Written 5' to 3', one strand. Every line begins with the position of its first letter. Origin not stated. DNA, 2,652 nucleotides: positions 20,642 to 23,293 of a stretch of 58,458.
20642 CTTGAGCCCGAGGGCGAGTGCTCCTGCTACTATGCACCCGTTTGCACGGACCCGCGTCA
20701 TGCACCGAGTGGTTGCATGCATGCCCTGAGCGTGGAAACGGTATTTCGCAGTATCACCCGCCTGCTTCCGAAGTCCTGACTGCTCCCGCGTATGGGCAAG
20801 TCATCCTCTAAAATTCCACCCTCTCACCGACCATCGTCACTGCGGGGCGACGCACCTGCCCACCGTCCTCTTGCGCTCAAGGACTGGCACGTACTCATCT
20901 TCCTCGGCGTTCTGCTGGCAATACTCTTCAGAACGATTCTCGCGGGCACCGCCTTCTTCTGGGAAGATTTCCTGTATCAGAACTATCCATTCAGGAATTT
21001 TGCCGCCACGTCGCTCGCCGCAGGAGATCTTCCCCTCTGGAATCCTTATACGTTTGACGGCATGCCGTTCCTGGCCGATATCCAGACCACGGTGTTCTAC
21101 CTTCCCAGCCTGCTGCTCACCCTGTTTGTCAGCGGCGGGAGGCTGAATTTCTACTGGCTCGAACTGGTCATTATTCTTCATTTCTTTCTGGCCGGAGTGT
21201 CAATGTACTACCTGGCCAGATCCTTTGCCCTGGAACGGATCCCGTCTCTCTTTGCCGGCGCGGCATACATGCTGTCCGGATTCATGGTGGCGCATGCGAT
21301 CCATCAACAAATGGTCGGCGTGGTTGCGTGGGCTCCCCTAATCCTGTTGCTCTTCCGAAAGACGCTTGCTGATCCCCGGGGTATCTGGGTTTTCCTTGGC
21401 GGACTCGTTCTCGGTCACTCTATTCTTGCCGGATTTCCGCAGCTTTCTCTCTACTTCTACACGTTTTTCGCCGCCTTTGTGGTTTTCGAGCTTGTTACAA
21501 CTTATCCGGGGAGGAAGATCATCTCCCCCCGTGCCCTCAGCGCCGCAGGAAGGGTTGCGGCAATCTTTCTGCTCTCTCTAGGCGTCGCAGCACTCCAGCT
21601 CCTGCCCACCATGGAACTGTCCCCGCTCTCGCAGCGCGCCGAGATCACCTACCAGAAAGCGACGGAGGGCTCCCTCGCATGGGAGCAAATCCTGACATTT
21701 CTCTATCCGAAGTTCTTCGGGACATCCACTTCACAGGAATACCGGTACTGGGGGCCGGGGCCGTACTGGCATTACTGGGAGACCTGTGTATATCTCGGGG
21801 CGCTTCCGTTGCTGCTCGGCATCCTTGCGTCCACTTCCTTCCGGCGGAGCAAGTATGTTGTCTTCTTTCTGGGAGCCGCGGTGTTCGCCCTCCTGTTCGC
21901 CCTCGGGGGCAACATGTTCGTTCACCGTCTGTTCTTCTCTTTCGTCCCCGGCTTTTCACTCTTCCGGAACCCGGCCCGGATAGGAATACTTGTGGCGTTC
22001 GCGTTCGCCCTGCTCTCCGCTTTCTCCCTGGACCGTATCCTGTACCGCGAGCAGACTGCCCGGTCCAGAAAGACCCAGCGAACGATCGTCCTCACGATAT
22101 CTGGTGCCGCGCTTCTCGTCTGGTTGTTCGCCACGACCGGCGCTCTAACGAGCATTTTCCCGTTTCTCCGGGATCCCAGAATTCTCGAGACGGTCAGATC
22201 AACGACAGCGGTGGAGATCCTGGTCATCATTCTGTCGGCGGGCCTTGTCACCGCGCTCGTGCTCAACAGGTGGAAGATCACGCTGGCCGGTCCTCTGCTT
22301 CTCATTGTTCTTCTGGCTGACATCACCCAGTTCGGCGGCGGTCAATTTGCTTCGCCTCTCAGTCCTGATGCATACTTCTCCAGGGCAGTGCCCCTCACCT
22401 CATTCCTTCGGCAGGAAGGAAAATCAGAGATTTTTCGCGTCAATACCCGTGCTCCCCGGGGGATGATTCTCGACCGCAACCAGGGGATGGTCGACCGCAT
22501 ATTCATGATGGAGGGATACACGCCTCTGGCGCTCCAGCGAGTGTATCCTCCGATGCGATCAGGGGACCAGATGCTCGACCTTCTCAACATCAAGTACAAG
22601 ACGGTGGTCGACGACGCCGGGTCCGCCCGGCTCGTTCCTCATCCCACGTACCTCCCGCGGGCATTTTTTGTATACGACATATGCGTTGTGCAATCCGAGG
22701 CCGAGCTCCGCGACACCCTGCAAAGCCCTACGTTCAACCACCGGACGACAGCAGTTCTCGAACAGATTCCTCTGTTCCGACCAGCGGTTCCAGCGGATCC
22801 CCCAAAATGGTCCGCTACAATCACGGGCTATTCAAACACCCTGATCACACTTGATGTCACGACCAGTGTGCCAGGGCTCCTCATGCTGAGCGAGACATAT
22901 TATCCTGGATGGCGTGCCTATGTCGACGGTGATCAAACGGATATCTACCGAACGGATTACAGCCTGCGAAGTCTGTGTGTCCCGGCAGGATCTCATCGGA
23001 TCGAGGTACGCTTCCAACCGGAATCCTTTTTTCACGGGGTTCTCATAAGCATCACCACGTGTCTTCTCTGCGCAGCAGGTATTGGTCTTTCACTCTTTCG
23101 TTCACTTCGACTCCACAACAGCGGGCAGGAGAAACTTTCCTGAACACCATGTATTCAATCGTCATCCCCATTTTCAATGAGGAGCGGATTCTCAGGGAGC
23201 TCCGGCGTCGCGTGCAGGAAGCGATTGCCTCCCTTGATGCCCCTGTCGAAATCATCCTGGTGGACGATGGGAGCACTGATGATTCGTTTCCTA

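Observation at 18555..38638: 20-kb glycosylation island with two YfhO-type GT-C proteins paired with GtrB/CsbB-like GT2s, in a diderm background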

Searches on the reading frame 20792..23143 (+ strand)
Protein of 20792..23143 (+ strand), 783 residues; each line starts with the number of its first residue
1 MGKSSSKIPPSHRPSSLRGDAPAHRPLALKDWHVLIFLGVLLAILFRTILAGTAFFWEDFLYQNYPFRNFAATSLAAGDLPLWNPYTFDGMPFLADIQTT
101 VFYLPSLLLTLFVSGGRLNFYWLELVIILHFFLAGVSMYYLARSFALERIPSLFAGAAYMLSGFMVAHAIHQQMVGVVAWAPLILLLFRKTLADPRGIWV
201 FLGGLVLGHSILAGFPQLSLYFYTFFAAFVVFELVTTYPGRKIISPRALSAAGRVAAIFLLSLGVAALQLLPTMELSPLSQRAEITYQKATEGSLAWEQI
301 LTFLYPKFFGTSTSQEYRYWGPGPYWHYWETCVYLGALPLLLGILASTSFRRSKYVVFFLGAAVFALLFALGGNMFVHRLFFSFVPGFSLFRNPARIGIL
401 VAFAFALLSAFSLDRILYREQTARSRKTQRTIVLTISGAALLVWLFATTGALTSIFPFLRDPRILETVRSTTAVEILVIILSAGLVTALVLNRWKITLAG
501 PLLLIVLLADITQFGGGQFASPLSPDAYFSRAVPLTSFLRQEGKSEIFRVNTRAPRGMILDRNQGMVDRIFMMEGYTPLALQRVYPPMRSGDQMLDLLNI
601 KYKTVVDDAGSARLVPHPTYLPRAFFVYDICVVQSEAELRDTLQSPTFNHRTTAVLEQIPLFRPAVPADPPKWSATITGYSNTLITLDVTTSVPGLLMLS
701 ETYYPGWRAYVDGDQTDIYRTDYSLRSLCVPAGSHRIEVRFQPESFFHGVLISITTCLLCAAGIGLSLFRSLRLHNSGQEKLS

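Call 3: search_protein_families(library=pfam, proteins=[window:20792-23143:+], max_evalue=0.01)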
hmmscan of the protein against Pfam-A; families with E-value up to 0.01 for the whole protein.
window:20792-23143:+ (783 aa): 1 family
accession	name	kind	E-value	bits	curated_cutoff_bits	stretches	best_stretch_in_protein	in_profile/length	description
PF09586.16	YfhO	-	8e-14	51.4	28.5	1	675-753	756-835/835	Bacterial membrane protein YfhO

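Call 6: search_protein_families(library=ncbifam, proteins=[window:20792-23143:+], max_evalue=0.01)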
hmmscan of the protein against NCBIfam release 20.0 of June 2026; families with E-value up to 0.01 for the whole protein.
window:20792-23143:+ (783 aa): 2 families
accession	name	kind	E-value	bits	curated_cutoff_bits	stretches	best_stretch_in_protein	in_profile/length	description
NF047589.1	GlcsyltransPgfM1Strep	equivalog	1.6e-08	33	1400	1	674-758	860-945/955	glycosyltransferase PgfM1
NF047590.1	GlcsyltransPgfM2Strep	equivalog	0.00014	20.2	1500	1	697-759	810-872/884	glycosyltransferase PgfM2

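Call 14: find_homologous_proteins(query=window:20792-23143:+, max_evalue=0.00001)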
Query window:20792-23143:+ (783 aa): 888 proteins with E <= 0.00001 among 8000 candidates; the best 120 are listed.
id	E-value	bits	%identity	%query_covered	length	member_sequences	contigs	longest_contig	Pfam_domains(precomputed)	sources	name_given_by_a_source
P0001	0.0e+0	1753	100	100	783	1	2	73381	PF09586.17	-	-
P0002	0.0e+0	1116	64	99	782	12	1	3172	PF09586.17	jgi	jgi:hypothetical protein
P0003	0.0e+0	1108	63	100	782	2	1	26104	PF09586.17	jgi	jgi:Bacterial membrane protein YfhO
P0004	0.0e+0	1079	62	100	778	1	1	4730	PF09586.17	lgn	-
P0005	1.9e-279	948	57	98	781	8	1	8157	PF09586.17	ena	-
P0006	7.6e-279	946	57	95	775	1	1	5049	PF09586.17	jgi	jgi:hypothetical protein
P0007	1.3e-278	945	57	100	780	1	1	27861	PF09586.17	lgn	-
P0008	2.0e-274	931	55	98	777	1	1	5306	PF09586.17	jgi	jgi:hypothetical protein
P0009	1.0e-272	925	57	95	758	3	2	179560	PF09586.17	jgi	jgi:hypothetical protein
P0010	2.6e-272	924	57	95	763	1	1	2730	PF09586.17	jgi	-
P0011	2.7e-272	924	55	96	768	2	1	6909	PF09586.17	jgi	jgi:hypothetical protein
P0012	4.9e-272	923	56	95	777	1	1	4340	PF09586.17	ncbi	-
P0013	5.0e-271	920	56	97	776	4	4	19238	PF09586.17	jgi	jgi:hypothetical protein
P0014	1.2e-270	919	55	96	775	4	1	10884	PF09586.17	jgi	-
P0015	1.0e-269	915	56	95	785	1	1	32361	PF09586.17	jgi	jgi:hypothetical protein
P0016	1.1e-269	915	55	97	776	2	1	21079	PF09586.17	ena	-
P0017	1.7e-269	915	55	99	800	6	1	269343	PF09586.17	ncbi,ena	-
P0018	2.3e-269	914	55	97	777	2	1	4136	PF09586.17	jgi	jgi:hypothetical protein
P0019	3.8e-269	914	54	98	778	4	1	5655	PF09586.17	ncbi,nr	ncbi:MAG: hypothetical protein O7D34_12425 [Ignavibacteria bacterium]|nr:hypothetical protein [Ignav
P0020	6.8e-269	913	54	98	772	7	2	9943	PF09586.17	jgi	-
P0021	1.7e-268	911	54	99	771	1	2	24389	PF09586.17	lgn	-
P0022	1.9e-268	911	53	97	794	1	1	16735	PF09586.17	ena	-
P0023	3.7e-268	910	54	96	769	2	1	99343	PF09586.17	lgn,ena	-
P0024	3.9e-268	910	54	97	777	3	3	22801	PF09586.17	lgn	-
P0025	7.0e-268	909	54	99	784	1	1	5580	PF09586.17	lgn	-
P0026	1.4e-267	908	55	96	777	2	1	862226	PF09586.17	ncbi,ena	-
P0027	4.8e-266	903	53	99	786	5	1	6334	PF09586.17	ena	-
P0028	1.0e-265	902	54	97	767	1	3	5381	PF09586.17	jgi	jgi:hypothetical protein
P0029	5.5e-265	900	53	97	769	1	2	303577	PF09586.17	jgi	jgi:hypothetical protein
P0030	2.6e-264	898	56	95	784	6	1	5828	PF09586.17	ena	-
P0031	5.8e-264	896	56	93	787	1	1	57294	PF09586.17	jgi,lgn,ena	-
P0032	2.6e-263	894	53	96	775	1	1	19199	PF09586.17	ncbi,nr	ncbi:MAG: YfhO family protein [Ignavibacteriae bacterium]|nr:YfhO family protein [Ignavibacteriota b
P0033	6.2e-263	893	56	96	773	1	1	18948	PF09586.17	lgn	-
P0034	2.1e-262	891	54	96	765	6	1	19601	PF09586.17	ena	-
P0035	3.7e-262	890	54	97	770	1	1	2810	PF09586.17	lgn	-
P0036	3.8e-262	890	55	95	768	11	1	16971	PF09586.17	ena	-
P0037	6.2e-262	890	55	95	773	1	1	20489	PF09586.17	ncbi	-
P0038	1.1e-261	889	53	98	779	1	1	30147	PF09586.17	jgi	-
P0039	1.5e-261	889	53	94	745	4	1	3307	PF09586.17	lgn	-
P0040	4.2e-261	887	52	97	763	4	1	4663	PF09586.17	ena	-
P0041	9.4e-261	886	53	96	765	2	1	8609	PF09586.17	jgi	jgi:hypothetical protein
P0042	1.1e-260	886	54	95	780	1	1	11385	PF09586.17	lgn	-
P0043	2.2e-260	885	51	98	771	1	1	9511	PF09586.17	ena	-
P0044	6.4e-260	883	52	100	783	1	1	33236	PF09586.17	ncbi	-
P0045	1.4e-259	882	53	97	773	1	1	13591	PF09586.17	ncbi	-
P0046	3.5e-258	877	51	99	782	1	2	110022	PF09586.17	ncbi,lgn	-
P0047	5.8e-258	877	52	99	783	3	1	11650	PF09586.17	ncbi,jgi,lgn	-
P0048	1.1e-257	876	52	98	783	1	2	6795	PF09586.17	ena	-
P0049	7.9e-257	873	52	98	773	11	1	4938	PF09586.17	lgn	-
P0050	8.3e-257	873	54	97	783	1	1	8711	PF09586.17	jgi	jgi:hypothetical protein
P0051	1.8e-256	872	53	98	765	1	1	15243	PF09586.17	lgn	-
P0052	9.9e-256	869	53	100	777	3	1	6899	PF09586.17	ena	-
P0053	1.7e-255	868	55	95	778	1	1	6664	PF09586.17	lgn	-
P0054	2.7e-255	868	52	98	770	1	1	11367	PF09586.17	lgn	-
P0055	6.5e-255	867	52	97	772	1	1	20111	PF09586.17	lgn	-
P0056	8.8e-255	866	52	97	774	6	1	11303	PF09586.17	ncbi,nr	ncbi:MAG TPA: YfhO family protein [Bacteroidota bacterium]|nr:YfhO family protein [Bacteroidota bact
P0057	1.1e-254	866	52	98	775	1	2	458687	PF09586.17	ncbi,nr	ncbi:MAG: YfhO family protein [Bacteroidetes bacterium]|nr:YfhO family protein [Bacteroidota bacteri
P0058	2.1e-254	865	52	98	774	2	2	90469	PF09586.17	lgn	-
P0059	3.4e-254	864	52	98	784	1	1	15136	PF09586.17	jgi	jgi:Bacterial membrane protein YfhO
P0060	4.1e-254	864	52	94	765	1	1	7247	PF09586.17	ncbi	-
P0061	8.7e-254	863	51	98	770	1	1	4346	PF09586.17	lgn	-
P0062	1.8e-253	862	52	98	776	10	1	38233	PF09586.17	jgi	jgi:hypothetical protein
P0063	1.9e-252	858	51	99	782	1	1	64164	PF09586.17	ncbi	-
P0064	6.0e-252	857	52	99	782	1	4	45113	PF09586.17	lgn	-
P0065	1.0e-251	856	53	94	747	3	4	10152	PF09586.17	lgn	-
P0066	1.1e-251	856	52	95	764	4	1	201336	PF09586.17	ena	-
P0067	1.3e-251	856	53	95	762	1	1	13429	PF09586.17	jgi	jgi:hypothetical protein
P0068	4.0e-251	854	53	99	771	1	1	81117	PF09586.17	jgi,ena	-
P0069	5.1e-251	854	52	97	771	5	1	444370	PF09586.17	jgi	jgi:hypothetical protein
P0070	5.3e-251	854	51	98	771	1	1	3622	PF09586.17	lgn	-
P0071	6.4e-251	853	53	98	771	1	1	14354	PF09586.17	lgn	-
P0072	7.0e-251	853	52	98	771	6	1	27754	PF09586.17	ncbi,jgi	-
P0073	1.0e-250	853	51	95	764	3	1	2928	PF09586.17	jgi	-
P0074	2.9e-250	851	52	96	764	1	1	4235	PF09586.17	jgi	jgi:Bacterial membrane protein YfhO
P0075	3.6e-250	851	52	96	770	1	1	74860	PF09586.17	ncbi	-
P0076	5.5e-250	850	51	98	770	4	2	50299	PF09586.17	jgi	jgi:hypothetical protein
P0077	6.3e-250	850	54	95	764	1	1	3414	PF09586.17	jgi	jgi:hypothetical protein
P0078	3.8e-248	844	51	95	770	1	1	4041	PF09586.17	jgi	jgi:hypothetical protein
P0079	1.2e-247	843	51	96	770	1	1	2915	PF09586.17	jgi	jgi:hypothetical protein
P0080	4.9e-247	840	53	96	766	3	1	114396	PF09586.17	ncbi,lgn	-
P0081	7.0e-247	840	51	95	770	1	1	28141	PF09586.17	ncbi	-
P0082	1.2e-246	839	52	95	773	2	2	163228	PF09586.17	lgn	-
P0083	7.4e-246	837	50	98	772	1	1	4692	PF09586.17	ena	-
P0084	1.2e-245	836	52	98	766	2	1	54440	PF09586.17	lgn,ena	-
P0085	5.4e-245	834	50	95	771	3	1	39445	PF09586.17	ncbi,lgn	-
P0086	1.1e-244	833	53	96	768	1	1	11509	PF09586.17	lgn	-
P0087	3.3e-244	831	51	97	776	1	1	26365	PF09586.17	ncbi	-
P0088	1.3e-243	829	52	93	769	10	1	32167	PF09586.17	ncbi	-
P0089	1.6e-242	826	50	97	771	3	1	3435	PF09586.17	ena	-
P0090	5.1e-242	824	50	98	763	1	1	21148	PF09586.17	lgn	-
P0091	1.3e-241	823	51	94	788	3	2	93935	PF09586.17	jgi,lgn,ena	-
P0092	2.4e-241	822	50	96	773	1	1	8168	PF09586.17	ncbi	-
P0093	2.6e-241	822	51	93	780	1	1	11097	PF09586.17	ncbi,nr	ncbi:MAG: YfhO family protein [Ignavibacteriales bacterium]|nr:YfhO family protein [Ignavibacteriale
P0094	8.1e-241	820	52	96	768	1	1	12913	PF09586.17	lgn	-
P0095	1.5e-240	819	50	96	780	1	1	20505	PF09586.17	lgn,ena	-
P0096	1.8e-240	819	49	98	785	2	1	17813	PF09586.17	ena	-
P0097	3.0e-240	818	52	95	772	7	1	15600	PF09586.17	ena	-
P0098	3.3e-240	818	49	97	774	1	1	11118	PF09586.17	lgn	-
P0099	4.9e-240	817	50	96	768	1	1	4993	PF09586.17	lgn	-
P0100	2.5e-239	815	49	99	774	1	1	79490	PF09586.17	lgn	-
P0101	2.6e-239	815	51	95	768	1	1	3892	PF09586.17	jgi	jgi:hypothetical protein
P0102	3.0e-239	815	49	97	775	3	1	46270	PF09586.17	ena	-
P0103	4.0e-239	814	51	95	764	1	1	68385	PF09586.17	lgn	-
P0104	4.4e-239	814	51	95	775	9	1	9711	PF09586.17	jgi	jgi:hypothetical protein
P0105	6.1e-238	810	51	98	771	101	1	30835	PF09586.17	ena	-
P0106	7.0e-238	810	52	95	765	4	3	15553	PF09586.17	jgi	jgi:hypothetical protein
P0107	5.8e-237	807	49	96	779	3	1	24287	PF09586.17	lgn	-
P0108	9.0e-237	807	51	95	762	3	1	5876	PF09586.17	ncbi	-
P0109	1.9e-236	805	49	94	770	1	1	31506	PF09586.17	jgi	jgi:hypothetical protein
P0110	2.9e-236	805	50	96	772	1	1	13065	PF09586.17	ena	-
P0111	3.9e-236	804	49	99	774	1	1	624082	PF09586.17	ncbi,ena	-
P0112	9.7e-236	803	50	94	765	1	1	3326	PF09586.17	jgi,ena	-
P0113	1.9e-235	802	51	96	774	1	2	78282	PF09586.17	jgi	jgi:hypothetical protein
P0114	1.9e-235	802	47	99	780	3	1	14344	PF09586.17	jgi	jgi:hypothetical protein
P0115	2.0e-235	802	49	98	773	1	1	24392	PF09586.17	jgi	jgi:hypothetical protein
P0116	4.1e-235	801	49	95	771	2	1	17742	PF09586.17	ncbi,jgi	-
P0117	6.5e-235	800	50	95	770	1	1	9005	PF09586.17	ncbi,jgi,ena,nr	ncbi:MAG: hypothetical protein OEM41_01465 [Ignavibacteria bacterium]|nr:hypothetical protein [Ignav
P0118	1.9e-234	799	50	95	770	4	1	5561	PF09586.17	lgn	-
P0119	2.2e-234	799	49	96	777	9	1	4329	PF09586.17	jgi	jgi:hypothetical protein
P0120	9.5e-234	797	50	96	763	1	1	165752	PF09586.17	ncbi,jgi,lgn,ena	-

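Call 17: find_related_loci(query=window:20792-23143:+, collection=genome_contigs, flank=10000)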
Query window:20792-23143:+ (783 aa) in genome_contigs; peptide patterns used: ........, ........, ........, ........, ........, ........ (x = any residue, [..] = any of these).
135 stretches matched a pattern; 28 encode a relative of the query (tblastn E <= 1e-3); 27 distinct loci.
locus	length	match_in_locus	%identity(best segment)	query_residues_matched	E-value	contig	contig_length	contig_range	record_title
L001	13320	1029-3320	52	4-774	0e+0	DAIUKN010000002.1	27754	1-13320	MAG TPA_asm: Bacteroidota bacterium isolate CTOTU26107 NODE_528_length_27754_cov_4.510560, whole genome shotgun sequence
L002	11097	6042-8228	51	38-765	0e+0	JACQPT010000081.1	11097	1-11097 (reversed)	MAG: Ignavibacteriales bacterium isolate NC_groundwater_1314_Ag_S-0.2um_51_42 S_p2_S4_coassembly_k141_1350149, whole gen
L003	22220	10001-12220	49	31-771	0e+0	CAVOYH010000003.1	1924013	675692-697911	MAG: uncultured Bacteroidetes bacterium isolate MFD09964.bin.2.229 genome assembly, contig: contig_3754, whole genome sh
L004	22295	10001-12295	47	8-773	0e+0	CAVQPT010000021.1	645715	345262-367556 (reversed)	MAG: uncultured Bacteroidetes bacterium isolate MFD09964.bin.3.183 genome assembly, contig: contig_9311, whole genome sh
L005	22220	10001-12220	48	31-771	0e+0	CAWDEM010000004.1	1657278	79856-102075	MAG: Ignavibacteriota bacterium isolate MFD05942.bin.1.74 genome assembly, contig: contig_3312, whole genome shotgun seq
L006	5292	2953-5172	48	31-771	0e+0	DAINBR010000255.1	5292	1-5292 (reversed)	MAG TPA_asm: Bacteroidota bacterium isolate CTOTU25581 NODE_10688_length_5292_cov_4.130227, whole genome shotgun sequenc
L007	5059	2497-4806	47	13-781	0e+0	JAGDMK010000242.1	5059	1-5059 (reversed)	MAG: Bacteroidetes bacterium isolate CTSoil_038 scaffold_28114, whole genome shotgun sequence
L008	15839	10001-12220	51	31-771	0e+0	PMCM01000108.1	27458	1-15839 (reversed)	MAG: Ignavibacteriae bacterium isolate fen_1290 73.20120700_E3M.177_contig_44152, whole genome shotgun sequence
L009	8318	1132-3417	44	3-762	0e+0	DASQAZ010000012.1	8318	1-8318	MAG TPA_asm: Bacteroidota bacterium isolate SMAG_U11658 k141_372641, whole genome shotgun sequence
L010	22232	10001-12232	44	29-774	0e+0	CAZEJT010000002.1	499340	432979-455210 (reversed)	MAG TPA_asm: uncultured Chlorobiaceae bacterium isolate SRP273308_co1_412 genome assembly, contig: NODE_12_length_499340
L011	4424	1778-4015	43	26-771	0e+0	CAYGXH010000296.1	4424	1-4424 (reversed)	MAG TPA_asm: uncultured Chlorobiaceae bacterium isolate ERP119294_co1_130 genome assembly, contig: NODE_33057_length_442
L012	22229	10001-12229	43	29-777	0e+0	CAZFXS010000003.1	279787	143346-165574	MAG TPA_asm: uncultured Chlorobiaceae bacterium isolate SRP237561_co1_246 genome assembly, contig: NODE_30_length_279787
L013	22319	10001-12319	43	29-773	0e+0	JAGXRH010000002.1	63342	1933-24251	MAG: Ignavibacteriales bacterium isolate CROMO_A_84 c_000000000032, whole genome shotgun sequence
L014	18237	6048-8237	46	29-764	0e+0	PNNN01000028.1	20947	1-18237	MAG: Chlorobiaceae bacterium isolate SW.3.66 SW_1001475_20947, whole genome shotgun sequence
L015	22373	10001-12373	40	18-776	2e-167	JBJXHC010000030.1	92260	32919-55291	MAG: Bacteroidota bacterium isolate F1F2.bin.124 k127_6365409, whole genome shotgun sequence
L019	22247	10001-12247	47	1-764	0e+0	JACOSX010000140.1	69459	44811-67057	MAG: Ignavibacteria bacterium isolate NC_groundwater_29_Pr7_B-0.1um_49_11 FFV18_Bp1_scaffold_664664, whole genome shotgu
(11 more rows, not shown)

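Call 22: search_solved_structures(query=A1, max_evalue=1)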
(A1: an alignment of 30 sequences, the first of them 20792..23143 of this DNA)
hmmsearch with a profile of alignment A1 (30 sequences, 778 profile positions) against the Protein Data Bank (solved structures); distinct sequences matched with E-value up to 1: 1.
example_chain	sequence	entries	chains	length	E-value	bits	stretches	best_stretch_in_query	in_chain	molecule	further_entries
1rwi_B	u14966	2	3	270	0.42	12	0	704-752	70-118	Serine/threonine-protein kinase pknD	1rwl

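Call 29: predict_structure(alignment_id=A1)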
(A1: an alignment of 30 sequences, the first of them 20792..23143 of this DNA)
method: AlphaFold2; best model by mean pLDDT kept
length: 783 residues; sequences in the alignment: 30
mean_pLDDT: 84.4   pTM: 0.87
mean pLDDT of the five models: 84.4, 82.1, 82.0, 81.1, 80.4
residues with pLDDT >= 90: 383; 70-90: 307; 50-70: 38; < 50: 55
segments of 3 or more residues with pLDDT < 50: 1-25, 84-98, 281-283, 576-584, 781-783
pLDDT, mean of each block of 10 residues (from residue 1): 35 31 56 93 93 82 79 82 42 43 83 85 91 97 94 97 89 87 96 91 92 77 94 92 91 94 88 66 70 90 91 78 78 92 94 95 97 93 88 91 98 91 89 94 91 91 91 92 93 75 94 82 85 88 87 80 71 54 61 87 88 90 92 89 90 90 80 92 90 93 83 94 89 95 86 95 93 71 48
secondary structure, 60 per line:
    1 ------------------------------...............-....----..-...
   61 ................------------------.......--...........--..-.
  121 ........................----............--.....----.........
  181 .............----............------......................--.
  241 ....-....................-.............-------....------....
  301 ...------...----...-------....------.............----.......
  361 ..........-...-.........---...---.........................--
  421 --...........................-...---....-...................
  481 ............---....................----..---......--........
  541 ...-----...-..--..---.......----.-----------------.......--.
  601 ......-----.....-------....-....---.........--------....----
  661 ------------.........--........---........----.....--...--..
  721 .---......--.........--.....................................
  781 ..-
elements in order (helices of 4 or more, strands of 3 or more residues): H31-45 H47-50 H58-76 H95-101 H104-112 H120-144 H149-160 H163-167 H172-193 H198-209 H216-237 H240-244 H246-265 H267-279 H287-290 H297-303 E310-312 E317-319 H327-330 H337-349 H354-370 H376-384 H394-418 H423-449 H457-460 H462-492 H496-515 H525-530 H533-543 E549-551 H562-568 H591-597 E600-606 E612-616 E624-627 E629-632 H636-644 E653-656 E673-681 E684-691 E695-702 E707-711 E714-716 E719-721 E725-730 E733-741 H744-782
